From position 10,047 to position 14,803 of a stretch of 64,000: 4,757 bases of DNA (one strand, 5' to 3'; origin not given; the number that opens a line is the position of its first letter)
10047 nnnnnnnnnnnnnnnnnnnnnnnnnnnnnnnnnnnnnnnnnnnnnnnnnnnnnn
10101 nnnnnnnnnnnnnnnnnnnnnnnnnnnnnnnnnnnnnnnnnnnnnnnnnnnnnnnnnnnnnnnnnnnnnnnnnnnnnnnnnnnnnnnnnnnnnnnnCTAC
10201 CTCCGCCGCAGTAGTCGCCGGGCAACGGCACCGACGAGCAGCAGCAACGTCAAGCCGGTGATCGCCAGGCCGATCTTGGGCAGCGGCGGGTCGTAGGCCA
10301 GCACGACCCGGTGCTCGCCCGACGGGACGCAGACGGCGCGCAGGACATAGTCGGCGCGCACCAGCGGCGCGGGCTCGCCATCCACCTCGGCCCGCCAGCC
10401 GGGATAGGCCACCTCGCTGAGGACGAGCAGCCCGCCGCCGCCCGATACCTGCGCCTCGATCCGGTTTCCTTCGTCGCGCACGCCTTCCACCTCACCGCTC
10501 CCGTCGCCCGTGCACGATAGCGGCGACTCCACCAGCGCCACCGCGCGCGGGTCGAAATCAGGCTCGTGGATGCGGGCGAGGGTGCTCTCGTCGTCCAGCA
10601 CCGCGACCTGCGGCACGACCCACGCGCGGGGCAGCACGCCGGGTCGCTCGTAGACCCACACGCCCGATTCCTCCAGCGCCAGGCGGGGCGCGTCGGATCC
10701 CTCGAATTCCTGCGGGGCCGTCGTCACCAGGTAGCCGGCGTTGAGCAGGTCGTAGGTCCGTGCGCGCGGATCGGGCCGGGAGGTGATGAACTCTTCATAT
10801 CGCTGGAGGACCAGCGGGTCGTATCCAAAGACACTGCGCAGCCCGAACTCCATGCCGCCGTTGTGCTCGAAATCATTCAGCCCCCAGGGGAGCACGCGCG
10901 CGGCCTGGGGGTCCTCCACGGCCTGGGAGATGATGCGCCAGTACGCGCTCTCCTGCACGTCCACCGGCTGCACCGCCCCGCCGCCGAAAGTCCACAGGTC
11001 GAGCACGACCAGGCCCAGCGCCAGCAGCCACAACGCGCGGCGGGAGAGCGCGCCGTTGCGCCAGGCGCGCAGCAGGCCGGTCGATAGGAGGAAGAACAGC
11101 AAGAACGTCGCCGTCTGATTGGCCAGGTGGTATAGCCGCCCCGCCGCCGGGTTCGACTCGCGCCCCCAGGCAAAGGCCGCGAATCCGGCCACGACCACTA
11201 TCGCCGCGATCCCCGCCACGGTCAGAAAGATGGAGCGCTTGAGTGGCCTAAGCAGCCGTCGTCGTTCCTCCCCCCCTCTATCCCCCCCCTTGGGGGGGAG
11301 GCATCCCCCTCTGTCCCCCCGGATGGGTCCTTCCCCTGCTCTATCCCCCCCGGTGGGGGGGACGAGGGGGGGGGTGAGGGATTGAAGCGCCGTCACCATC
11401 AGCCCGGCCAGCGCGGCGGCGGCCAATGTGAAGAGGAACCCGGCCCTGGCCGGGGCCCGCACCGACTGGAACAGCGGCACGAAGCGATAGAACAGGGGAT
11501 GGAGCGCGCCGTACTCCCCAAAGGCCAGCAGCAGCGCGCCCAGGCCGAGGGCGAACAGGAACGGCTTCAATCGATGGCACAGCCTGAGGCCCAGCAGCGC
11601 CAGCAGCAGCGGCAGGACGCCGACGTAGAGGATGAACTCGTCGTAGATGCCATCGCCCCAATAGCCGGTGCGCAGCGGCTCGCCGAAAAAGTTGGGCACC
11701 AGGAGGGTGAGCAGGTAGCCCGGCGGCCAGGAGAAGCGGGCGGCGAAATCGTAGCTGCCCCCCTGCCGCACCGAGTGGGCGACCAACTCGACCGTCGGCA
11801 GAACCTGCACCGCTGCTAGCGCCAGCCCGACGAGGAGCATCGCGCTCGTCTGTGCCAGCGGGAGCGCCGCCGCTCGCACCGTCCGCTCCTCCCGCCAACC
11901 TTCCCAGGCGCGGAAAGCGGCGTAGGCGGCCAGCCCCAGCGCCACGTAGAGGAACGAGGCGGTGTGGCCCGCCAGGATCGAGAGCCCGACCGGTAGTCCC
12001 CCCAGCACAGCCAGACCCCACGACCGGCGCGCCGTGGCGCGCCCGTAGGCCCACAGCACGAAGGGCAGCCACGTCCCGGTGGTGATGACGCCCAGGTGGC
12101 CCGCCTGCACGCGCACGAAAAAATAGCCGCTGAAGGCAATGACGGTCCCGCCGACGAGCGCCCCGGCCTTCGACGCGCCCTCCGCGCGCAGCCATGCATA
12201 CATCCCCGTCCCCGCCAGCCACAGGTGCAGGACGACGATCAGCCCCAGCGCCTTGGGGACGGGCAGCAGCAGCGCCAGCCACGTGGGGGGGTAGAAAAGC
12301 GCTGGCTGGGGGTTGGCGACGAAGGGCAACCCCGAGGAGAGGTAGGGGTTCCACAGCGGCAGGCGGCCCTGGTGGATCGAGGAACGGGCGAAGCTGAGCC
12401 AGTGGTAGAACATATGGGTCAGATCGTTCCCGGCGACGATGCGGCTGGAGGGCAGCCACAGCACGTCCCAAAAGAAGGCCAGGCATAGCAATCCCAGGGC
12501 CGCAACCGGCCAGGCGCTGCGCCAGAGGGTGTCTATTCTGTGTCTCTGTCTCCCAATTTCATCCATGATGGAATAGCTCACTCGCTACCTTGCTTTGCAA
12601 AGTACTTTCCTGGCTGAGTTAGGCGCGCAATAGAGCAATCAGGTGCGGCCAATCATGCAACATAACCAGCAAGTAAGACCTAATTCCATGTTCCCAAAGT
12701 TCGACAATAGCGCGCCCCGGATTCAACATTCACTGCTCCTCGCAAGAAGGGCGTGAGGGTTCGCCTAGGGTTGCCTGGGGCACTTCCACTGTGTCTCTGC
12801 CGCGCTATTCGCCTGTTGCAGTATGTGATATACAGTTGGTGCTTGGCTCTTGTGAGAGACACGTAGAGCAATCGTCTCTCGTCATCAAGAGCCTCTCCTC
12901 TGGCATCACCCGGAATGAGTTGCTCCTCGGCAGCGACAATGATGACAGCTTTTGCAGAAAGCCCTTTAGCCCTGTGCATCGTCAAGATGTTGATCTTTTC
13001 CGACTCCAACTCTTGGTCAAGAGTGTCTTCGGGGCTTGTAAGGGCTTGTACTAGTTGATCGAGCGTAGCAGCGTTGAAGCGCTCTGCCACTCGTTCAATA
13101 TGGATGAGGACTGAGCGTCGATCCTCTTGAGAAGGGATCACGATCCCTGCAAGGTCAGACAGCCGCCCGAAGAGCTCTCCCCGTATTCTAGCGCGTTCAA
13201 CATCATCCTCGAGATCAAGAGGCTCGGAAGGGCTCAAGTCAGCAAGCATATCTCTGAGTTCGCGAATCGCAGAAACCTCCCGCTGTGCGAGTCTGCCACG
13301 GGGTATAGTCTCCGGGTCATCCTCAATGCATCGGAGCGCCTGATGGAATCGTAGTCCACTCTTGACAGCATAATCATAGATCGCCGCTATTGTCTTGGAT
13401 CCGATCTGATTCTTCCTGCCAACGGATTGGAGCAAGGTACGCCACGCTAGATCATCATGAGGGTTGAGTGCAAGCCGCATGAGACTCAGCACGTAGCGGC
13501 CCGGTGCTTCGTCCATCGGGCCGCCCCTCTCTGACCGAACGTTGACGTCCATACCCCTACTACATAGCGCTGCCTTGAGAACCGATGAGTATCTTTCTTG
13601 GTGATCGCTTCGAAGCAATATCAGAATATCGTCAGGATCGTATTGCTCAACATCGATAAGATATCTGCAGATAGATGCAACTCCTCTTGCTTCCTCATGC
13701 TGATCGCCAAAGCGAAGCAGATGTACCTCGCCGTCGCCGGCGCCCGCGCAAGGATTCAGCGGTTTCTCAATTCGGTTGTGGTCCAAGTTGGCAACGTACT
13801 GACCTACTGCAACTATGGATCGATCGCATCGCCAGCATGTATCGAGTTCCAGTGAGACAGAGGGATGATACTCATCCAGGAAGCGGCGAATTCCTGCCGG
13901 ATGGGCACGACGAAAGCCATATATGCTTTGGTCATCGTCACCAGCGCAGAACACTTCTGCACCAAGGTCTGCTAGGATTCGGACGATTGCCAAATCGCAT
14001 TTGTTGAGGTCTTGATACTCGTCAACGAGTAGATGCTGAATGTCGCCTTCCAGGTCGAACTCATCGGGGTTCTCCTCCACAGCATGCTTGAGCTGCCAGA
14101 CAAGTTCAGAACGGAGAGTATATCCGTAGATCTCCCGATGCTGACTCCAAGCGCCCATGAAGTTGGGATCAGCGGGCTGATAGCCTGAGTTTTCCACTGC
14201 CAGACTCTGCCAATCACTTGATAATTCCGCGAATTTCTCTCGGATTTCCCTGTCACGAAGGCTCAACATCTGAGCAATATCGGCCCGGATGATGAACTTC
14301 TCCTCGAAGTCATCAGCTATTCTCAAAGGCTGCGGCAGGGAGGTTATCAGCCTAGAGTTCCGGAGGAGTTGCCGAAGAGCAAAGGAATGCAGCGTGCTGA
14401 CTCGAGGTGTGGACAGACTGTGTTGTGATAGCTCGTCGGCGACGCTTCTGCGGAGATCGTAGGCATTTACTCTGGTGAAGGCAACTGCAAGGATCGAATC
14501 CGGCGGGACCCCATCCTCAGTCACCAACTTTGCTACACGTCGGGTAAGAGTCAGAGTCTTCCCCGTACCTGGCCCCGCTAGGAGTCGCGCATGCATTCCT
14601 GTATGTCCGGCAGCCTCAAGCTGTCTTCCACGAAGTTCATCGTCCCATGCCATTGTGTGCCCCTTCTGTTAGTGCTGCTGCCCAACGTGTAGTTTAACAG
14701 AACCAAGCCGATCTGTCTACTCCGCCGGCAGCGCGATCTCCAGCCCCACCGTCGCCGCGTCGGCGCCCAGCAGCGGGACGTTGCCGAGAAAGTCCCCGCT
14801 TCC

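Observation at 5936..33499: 27.5-kb locus packed with ten GT-C-type membrane glycosyltransferases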

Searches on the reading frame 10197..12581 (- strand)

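Call 3: search_protein_families(library=pfam, proteins=[window:10197-12581:-], max_evalue=0.01)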
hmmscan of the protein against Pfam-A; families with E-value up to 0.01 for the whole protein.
window:10197-12581:- (794 aa): 1 family
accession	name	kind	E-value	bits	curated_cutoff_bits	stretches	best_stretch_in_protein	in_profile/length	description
PF09586.16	YfhO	-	6.8e-15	55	28.5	2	705-775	763-835/835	Bacterial membrane protein YfhO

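Call 13: search_protein_families(library=ncbifam, proteins=[window:10197-12581:-], max_evalue=0.01)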
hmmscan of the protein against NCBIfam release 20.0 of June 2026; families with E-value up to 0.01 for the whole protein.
window:10197-12581:- (794 aa): 1 family
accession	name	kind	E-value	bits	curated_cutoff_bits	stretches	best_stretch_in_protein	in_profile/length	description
NF047590.1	GlcsyltransPgfM2Strep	equivalog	1.2e-05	23.7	1500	1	722-786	813-877/884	glycosyltransferase PgfM2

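Call 59: search_protein_families(library=pfam, proteins=[window:10197-12581:-], max_evalue=10)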
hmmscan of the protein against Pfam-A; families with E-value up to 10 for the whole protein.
window:10197-12581:- (794 aa): 2 families
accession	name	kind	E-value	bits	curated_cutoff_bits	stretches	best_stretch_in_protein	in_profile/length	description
PF09586.16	YfhO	-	6.8e-15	55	28.5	2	705-775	763-835/835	Bacterial membrane protein YfhO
PF09843.14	DUF2070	-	0.55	8.9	30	2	447-513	38-97/561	Predicted membrane protein (DUF2070)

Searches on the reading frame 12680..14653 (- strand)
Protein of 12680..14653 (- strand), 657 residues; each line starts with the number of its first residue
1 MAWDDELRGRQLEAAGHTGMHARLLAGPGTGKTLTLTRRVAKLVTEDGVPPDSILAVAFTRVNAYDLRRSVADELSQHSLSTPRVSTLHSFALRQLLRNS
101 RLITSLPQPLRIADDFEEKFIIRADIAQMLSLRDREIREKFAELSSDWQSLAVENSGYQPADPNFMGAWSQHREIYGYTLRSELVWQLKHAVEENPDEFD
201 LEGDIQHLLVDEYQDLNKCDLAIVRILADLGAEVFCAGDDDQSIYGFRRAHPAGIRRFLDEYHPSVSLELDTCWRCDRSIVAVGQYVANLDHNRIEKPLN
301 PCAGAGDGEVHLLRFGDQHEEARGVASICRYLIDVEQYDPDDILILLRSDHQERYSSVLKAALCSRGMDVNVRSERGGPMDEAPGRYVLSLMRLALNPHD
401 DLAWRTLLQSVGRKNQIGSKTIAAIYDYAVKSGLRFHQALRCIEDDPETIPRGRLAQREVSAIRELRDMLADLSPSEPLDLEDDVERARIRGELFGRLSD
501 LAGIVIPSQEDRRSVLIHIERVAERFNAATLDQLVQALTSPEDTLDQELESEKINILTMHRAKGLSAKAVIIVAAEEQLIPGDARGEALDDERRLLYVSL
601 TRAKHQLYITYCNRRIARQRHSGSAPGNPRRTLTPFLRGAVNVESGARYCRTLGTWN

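Call 3: search_protein_families(library=pfam, proteins=[window:12680-14653:-], max_evalue=0.01)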
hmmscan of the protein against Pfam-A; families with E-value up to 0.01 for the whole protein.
window:12680-14653:- (657 aa): 8 families
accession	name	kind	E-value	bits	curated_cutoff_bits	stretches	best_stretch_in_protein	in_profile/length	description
PF00580.27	UvrD-helicase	-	1e-43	150.4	23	1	10-262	4-270/271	UvrD/REP helicase N-terminal domain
PF13361.12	UvrD_C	-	6.3e-31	108.5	25.6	2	514-613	263-349/350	UvrD-like helicase C-terminal domain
PF13245.12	AAA_19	-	2.4e-16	60.5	25.1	1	22-248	14-134/134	AAA domain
PF13538.12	UvrD_C_2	-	3e-10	40.2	27.4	1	556-609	4-51/52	UvrD-like helicase C-terminal domain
PF01443.25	Viral_helicase1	-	2.1e-07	31.4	21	1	538-609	161-226/228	Viral superfamily 1 RNA helicase core domain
PF13604.12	AAA_30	-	1.3e-05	25.5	27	0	14-72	9-67/191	AAA domain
PF13401.12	AAA_22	-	0.00093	19.9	27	0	26-118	12-95/130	AAA domain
PF13087.12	AAA_12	-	0.0021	18.1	27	1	545-609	129-190/195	AAA domain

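Call 69: search_protein_families(library=ncbifam, proteins=[window:12680-14653:-], max_evalue=0.001)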
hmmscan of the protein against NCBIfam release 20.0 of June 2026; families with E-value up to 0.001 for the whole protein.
window:12680-14653:- (657 aa): 14 families
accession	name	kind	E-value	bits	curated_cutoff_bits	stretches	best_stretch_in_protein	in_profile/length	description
TIGR01073.1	pcrA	equivalog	7.9e-65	219.5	911.2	1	7-621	5-619/725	DNA helicase PcrA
NF008743.0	PRK11773.1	equivalog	1.3e-60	205.6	965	2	205-616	214-619/720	DNA helicase II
TIGR01075.1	uvrD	equivalog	8.9e-59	199.5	1144.45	1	5-617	3-615/715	DNA helicase II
TIGR01074.1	rep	equivalog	1.3e-56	192.2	951.45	1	9-616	4-616/668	DNA helicase Rep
NF008172.0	PRK10919.1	equivalog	9.6e-38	129.8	1168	2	21-433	17-429/673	DNA helicase Rep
NF008276.0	PRK11054.1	equivalog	6.7e-27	94.3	543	3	205-313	431-541/684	DNA helicase IV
TIGR02785.1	addA_Gpos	equivalog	8.2e-21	73.6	707.65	2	207-253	391-440/1234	helicase-exonuclease AddAB subunit AddA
TIGR02784.1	addA_alphas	equivalog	3e-17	62.3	860.75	2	20-79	11-69/1138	double-strand break repair helicase AddA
NF010485.0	PRK13909.1-2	equivalog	5.6e-16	57.9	650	1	199-283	326-419/909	RecB-like helicase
TIGR00609.1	recB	equivalog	6.8e-16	57.6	696.05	1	578-612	779-813/1175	exodeoxyribonuclease V subunit beta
NF010487.0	PRK13909.1-4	equivalog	9.3e-14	50.6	759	1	198-297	321-429/924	RecB-like helicase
NF041464.1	HelD_BACSU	equivalog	6.8e-07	27.6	419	0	552-614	711-766/779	RNA polymerase recycling motor HelD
NF010486.0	PRK13909.1-3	equivalog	3.3e-05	22.1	1109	0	198-281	324-416/921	RecB-like helicase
NF010484.0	PRK13909.1-1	equivalog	0.00016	19.5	1074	0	188-251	325-401/945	RecB-like helicase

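Call 70: search_protein_families(library=padloc, proteins=[window:12680-14653:-], max_evalue=0.001)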
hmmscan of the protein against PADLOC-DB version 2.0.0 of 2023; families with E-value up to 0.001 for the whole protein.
window:12680-14653:- (657 aa): 45 families (the best 25 are shown)
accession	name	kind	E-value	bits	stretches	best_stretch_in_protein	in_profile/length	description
PDLC00117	GajB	-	1.7e-49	166.8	2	10-369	19-376/604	UrvD helicase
PDLC00114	GajB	-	4.1e-45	152.5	3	206-424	217-433/635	UrvD helicase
PDLC00103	GajB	-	1.1e-43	148.1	2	14-425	24-430/612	UrvD helicase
PDLC00132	GajB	-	8.8e-43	144.8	3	206-421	216-430/625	UrvD helicase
PDLC03802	RTasHel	-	1.1e-39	134.8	2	4-370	3-344/675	DRT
PDLC00112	GajB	-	1.6e-27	94.4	2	11-320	11-324/581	UrvD helicase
PDLC00130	GajB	-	3.1e-27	93.1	2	21-284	17-286/589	UrvD helicase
PDLC00123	GajB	-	8.5e-27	92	2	206-288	178-259/540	UrvD helicase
PDLC00129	GajB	-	5.3e-26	89.3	1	207-288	229-309/594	UrvD helicase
PDLC00144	GajB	-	1.6e-25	87.7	3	543-617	457-526/559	UrvD helicase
PDLC00104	GajB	-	5.3e-25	86.2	3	534-610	484-562/574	UrvD helicase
PDLC00127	GajB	-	4.8e-24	82.8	2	7-282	9-283/594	UrvD helicase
PDLC00134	GajB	-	1.4e-23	81.7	1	23-412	32-419/431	UrvD helicase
PDLC00136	GajB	-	2.2e-23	81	1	25-329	23-327/570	UrvD helicase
PDLC00107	GajB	-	4.1e-23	79.8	2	207-350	218-355/587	UrvD helicase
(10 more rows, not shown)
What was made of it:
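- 12680..14653 (-): UvrD/GajB-like helicase: a foreign insertion, not part of the glycosylation system. UvrD-helicase and UvrD_C domains (call 3) and GajB models at 1.7e-49 (call 70).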
